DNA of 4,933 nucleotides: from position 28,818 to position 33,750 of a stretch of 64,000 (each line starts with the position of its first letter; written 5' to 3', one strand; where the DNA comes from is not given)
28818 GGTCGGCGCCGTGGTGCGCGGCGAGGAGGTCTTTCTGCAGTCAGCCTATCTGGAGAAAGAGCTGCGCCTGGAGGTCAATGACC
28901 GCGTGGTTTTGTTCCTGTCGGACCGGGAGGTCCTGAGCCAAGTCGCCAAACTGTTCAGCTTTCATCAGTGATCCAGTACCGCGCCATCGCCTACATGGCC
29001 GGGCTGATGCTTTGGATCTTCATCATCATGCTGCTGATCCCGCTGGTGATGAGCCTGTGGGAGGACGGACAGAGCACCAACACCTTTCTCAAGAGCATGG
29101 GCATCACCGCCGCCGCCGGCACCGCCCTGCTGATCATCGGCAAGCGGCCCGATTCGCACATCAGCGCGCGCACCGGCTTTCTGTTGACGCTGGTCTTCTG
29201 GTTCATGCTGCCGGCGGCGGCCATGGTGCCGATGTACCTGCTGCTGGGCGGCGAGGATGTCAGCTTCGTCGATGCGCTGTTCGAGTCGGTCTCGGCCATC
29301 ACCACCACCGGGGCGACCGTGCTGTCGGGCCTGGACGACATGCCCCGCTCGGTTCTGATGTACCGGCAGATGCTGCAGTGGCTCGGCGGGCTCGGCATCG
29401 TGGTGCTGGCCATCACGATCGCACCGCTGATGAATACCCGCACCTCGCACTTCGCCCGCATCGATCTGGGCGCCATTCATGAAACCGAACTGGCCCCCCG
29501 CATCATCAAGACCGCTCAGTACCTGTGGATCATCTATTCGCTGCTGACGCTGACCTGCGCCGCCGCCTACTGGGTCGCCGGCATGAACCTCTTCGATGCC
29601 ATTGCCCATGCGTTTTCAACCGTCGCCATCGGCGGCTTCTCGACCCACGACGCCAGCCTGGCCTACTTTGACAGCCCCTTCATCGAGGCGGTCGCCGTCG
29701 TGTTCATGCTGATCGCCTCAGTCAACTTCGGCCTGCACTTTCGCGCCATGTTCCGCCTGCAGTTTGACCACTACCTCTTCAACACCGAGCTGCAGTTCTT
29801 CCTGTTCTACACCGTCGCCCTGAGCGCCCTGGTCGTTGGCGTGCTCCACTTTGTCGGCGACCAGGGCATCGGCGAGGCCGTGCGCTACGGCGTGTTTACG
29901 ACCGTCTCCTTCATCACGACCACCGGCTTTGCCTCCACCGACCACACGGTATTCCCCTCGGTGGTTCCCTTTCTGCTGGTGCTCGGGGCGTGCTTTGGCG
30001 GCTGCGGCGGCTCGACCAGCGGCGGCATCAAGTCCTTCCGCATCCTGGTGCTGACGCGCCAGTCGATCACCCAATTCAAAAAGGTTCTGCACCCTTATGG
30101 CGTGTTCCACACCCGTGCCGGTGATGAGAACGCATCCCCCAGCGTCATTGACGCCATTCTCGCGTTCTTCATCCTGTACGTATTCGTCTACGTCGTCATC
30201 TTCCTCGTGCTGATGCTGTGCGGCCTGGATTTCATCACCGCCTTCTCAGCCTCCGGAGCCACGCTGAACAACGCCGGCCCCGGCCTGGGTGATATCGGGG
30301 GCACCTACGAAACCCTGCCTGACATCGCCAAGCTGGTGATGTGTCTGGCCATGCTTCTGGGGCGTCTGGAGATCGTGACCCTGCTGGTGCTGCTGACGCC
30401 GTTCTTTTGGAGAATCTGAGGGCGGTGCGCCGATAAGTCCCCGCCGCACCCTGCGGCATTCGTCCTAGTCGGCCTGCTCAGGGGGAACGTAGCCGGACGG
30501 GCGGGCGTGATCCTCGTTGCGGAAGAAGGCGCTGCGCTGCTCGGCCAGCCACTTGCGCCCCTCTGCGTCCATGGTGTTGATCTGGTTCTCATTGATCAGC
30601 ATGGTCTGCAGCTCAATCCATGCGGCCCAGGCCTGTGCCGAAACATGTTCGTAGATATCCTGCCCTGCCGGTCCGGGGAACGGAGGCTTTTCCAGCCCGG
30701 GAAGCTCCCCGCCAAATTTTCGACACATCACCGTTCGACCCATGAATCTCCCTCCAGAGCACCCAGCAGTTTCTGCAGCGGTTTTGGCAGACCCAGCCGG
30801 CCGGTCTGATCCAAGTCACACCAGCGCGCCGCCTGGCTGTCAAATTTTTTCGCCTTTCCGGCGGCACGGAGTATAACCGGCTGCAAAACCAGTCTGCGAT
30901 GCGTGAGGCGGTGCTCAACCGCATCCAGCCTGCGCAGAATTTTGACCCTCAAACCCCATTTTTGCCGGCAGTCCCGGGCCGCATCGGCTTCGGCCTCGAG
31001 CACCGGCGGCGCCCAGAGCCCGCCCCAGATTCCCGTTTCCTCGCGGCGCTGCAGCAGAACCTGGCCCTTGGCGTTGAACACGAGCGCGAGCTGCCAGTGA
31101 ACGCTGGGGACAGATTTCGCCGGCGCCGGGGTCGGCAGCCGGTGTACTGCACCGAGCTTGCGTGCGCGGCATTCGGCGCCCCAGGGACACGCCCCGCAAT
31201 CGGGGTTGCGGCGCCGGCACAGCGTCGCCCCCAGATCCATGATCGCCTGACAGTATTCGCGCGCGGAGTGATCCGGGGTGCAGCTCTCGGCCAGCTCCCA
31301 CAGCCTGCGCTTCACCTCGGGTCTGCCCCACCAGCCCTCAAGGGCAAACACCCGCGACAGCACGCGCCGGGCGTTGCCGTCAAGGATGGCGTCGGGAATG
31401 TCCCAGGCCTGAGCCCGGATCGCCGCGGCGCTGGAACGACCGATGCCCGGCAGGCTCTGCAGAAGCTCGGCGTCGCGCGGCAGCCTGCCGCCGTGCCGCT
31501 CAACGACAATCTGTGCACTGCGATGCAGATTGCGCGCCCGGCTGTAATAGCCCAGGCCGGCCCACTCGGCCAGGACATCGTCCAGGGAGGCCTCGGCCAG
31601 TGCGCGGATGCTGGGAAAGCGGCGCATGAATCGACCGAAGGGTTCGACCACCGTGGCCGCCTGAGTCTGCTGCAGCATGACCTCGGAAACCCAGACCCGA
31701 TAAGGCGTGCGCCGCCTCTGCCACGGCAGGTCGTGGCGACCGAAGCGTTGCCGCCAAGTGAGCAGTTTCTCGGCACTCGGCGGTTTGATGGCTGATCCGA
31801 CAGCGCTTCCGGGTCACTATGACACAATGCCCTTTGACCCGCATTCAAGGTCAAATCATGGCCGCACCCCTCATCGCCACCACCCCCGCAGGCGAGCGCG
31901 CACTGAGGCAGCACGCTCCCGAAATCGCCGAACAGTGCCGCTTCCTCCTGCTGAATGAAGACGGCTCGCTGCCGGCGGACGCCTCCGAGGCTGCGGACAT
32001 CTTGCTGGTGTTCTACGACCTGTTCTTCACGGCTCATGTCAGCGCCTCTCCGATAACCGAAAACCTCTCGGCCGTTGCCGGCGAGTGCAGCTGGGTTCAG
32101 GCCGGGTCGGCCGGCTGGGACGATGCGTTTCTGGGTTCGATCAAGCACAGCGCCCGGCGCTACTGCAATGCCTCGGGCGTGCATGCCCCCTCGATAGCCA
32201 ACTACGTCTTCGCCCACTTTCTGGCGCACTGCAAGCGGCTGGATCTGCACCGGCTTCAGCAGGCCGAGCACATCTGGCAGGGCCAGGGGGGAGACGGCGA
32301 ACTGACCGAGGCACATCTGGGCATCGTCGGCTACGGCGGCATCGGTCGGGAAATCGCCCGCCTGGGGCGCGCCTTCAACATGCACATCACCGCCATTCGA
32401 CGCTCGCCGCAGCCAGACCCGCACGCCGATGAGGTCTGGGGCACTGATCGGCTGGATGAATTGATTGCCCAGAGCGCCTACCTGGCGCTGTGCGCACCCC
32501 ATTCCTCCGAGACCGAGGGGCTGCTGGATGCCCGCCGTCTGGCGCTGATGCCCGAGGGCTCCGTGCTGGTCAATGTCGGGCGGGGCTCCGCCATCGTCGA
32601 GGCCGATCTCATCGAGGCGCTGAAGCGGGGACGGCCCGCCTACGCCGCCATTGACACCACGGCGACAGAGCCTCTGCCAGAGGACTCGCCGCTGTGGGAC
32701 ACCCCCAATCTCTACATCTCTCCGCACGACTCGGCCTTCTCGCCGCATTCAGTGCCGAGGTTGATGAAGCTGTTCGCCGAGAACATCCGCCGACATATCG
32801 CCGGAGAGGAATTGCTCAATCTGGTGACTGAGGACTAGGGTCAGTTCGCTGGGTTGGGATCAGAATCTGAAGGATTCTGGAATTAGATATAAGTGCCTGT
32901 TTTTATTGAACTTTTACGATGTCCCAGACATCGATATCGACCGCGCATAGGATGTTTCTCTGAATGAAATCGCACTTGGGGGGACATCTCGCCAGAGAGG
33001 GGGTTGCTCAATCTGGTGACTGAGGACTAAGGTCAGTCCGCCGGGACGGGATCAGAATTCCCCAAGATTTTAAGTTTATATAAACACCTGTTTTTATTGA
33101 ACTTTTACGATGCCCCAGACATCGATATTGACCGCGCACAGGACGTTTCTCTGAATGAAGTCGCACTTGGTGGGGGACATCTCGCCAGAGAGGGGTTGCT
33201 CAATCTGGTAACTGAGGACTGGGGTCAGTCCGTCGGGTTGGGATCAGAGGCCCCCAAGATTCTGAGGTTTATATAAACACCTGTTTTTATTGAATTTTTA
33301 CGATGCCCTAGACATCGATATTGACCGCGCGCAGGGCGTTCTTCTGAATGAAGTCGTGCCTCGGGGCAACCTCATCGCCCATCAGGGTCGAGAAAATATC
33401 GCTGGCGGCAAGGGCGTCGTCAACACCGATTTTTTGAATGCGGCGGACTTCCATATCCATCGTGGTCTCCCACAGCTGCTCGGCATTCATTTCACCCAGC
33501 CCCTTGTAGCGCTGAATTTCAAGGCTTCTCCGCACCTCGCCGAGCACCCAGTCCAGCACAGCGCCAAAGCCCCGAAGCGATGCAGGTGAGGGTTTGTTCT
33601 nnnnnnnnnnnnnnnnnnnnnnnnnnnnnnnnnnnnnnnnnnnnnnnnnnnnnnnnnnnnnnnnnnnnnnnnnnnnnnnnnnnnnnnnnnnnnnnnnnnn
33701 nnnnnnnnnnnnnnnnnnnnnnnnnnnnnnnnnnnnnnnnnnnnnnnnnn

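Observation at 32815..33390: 192-bp tandem triplication spanning a convergent gene junction, carrying pseudo-3'-ends of both gyrB and the dehydrogenase gene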

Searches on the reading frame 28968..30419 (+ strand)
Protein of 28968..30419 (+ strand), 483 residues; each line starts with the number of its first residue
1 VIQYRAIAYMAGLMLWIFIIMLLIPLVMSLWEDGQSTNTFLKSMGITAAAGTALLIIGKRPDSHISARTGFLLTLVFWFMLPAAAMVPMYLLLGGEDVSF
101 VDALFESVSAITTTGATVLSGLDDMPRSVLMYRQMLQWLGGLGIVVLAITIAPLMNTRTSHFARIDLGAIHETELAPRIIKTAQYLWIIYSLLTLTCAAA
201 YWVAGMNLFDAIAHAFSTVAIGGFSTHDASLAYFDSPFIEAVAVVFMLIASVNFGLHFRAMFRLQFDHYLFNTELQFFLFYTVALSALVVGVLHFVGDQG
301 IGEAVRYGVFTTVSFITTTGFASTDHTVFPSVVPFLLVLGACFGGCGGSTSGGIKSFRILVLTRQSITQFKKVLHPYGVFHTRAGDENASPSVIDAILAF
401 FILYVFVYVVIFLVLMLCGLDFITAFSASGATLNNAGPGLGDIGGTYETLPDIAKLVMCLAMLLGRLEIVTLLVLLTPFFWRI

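Call 14: search_protein_families(library=pfam, proteins=[window:28968-30419:+])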
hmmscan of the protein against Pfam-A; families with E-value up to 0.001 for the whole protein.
window:28968-30419:+ (483 aa): 1 family
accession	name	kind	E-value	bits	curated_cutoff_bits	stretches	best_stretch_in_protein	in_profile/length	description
PF02386.22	TrkH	-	5.5e-72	243.3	27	1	40-477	5-491/502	Cation transport protein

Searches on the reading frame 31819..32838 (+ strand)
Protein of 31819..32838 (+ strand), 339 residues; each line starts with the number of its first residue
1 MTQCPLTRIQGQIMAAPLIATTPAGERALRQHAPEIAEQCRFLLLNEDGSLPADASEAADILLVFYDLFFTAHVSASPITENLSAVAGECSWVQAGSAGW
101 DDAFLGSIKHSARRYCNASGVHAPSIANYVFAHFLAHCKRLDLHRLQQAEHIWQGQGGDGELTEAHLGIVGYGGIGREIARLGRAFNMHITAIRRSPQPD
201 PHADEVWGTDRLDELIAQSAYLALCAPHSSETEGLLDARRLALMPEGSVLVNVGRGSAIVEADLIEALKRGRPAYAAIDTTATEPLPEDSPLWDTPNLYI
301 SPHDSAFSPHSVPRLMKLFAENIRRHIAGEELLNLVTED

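Call 12: find_encoding_contigs(protein=window:31819-32838:+, flank=4000, max_places=10)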
Protein window:31819-32838:+ (339 aa): no gene with exactly this product is on record in the collection.

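Call 14: search_protein_families(library=pfam, proteins=[window:31819-32838:+])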
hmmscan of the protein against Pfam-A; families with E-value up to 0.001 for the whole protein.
window:31819-32838:+ (339 aa): 1 family
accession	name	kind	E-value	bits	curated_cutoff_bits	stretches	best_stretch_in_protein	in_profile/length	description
PF02826.25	2-Hacid_dh_C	-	9.9e-47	159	25.1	1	132-303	2-176/178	D-isomer specific 2-hydroxyacid dehydrogenase, NAD binding domain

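Call 20: list_cluster_members(proteins=[P0001, window:31819-32838:+])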
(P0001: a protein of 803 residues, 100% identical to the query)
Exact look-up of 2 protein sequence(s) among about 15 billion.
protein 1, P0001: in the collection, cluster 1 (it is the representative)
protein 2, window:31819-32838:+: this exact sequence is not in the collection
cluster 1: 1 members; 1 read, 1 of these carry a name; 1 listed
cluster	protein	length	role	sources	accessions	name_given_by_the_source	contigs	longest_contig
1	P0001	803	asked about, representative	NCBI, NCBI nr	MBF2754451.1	MAG: DNA topoisomerase (ATP-hydrolyzing) subunit B [Gammaproteobacteria bacterium AqS3] | DNA topoisomerase (ATP-hydrolyzing) subunit B [Gammaproteobacteria bacterium AqS3]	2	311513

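Call 32: find_homologous_proteins(query=window:31819-32838:+, max_evalue=1e-20)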
Query window:31819-32838:+ (339 aa): 638 proteins with E <= 1e-20 among 8000 candidates; the best 120 are listed.
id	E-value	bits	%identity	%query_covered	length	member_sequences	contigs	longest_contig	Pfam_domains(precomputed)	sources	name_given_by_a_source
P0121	4.5e-217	738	100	96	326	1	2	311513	PF02826.26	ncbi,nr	ncbi:MAG: D-2-hydroxyacid dehydrogenase [Gammaproteobacteria bacterium AqS3]|nr:D-2-hydroxyacid dehy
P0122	7.0e-102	359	54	94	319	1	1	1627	PF02826.26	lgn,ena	-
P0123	1.9e-97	344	52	95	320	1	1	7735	PF02826.26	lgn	-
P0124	1.1e-78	283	46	87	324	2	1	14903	PF02826.26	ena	-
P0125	9.8e-61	224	41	83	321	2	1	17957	PF02826.26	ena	-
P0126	2.0e-60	223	41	83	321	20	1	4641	PF02826.26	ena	-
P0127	1.6e-59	220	40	83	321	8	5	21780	PF02826.26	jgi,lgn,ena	-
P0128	3.6e-59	219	40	83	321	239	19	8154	PF00389.37,PF02826.26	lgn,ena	-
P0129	1.5e-55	207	43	77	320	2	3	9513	PF00389.37,PF02826.26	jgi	-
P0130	8.2e-54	201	44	74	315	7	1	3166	PF02826.26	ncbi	-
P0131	1.2e-53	201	43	79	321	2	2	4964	PF00389.37,PF02826.26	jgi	jgi:phosphoglycerate dehydrogenase-like enzyme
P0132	1.3e-51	194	45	73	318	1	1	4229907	PF00389.37,PF02826.26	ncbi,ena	-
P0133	1.2e-50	191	39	80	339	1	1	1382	PF02826.26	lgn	-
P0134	1.4e-50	190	39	90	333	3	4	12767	PF02826.26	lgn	-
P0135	2.2e-50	190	39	90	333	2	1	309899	PF02826.26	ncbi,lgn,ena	-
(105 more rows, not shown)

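Call 33: find_encoding_contigs(protein=P0123, flank=8000, max_places=5)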
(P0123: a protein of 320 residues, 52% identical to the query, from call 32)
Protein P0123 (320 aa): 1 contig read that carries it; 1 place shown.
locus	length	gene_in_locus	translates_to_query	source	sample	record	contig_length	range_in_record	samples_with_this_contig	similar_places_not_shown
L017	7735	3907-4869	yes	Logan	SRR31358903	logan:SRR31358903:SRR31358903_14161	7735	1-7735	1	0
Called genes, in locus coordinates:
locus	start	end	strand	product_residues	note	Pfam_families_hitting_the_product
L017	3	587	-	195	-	?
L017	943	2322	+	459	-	PF00483:NTP_transferase, PF22640:ManC_GMP_beta-helix (weak), PF01050:MannoseP_isomer, PF07883:Cupin_2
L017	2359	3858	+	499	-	PF00245:Alk_phosphatase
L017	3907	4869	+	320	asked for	PF02826:2-Hacid_dh_C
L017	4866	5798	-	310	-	PF13391:HNH_2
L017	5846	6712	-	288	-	PF09556:RE_HaeIII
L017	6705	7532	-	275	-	PF02086:MethyltransfD12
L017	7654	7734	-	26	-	?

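Call 34: find_encoding_contigs(protein=P0122, flank=3000, max_places=5)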
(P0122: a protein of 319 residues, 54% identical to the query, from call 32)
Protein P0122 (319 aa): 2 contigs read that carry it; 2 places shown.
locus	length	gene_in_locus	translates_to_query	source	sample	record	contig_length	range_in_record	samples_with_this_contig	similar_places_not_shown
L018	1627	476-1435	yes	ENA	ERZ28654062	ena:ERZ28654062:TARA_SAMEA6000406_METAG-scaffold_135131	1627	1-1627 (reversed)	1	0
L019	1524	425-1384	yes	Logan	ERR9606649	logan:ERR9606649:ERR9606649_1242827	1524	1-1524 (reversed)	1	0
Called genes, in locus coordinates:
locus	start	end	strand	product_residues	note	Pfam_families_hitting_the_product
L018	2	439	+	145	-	?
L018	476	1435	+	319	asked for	PF02826:2-Hacid_dh_C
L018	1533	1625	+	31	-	?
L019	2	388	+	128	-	?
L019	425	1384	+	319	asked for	PF02826:2-Hacid_dh_C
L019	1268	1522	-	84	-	?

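Call 35: find_encoding_contigs(protein=P0121, flank=5000, max_places=5)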
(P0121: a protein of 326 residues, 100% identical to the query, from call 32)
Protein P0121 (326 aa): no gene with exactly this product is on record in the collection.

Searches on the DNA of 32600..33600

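Call 9: search_rna_families(source=window, start=32600, end=33600, threshold=evalue, max_evalue=10)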
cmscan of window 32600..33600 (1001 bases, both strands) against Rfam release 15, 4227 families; matches with E-value up to 10: 2.
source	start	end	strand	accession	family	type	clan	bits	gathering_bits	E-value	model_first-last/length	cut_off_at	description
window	33395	33513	-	RF00383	IS1222_FSE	Cis-reg; frameshift_element;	-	14.9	45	4.2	1-118/118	no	Insertion sequence IS1222 ribosomal frameshifting element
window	33359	33424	-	RF01131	sR47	Gene; snRNA; snoRNA; CD-box;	CL00132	11.3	40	8.8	1-55/55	no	Small nucleolar RNA sR47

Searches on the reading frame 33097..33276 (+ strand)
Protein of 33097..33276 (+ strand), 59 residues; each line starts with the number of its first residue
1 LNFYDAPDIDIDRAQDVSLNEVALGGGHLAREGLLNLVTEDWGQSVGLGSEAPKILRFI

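Call 44: find_encoding_contigs(protein=window:33097-33276:+, flank=3000)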
Protein window:33097-33276:+ (59 aa): no gene with exactly this product is on record in the collection.
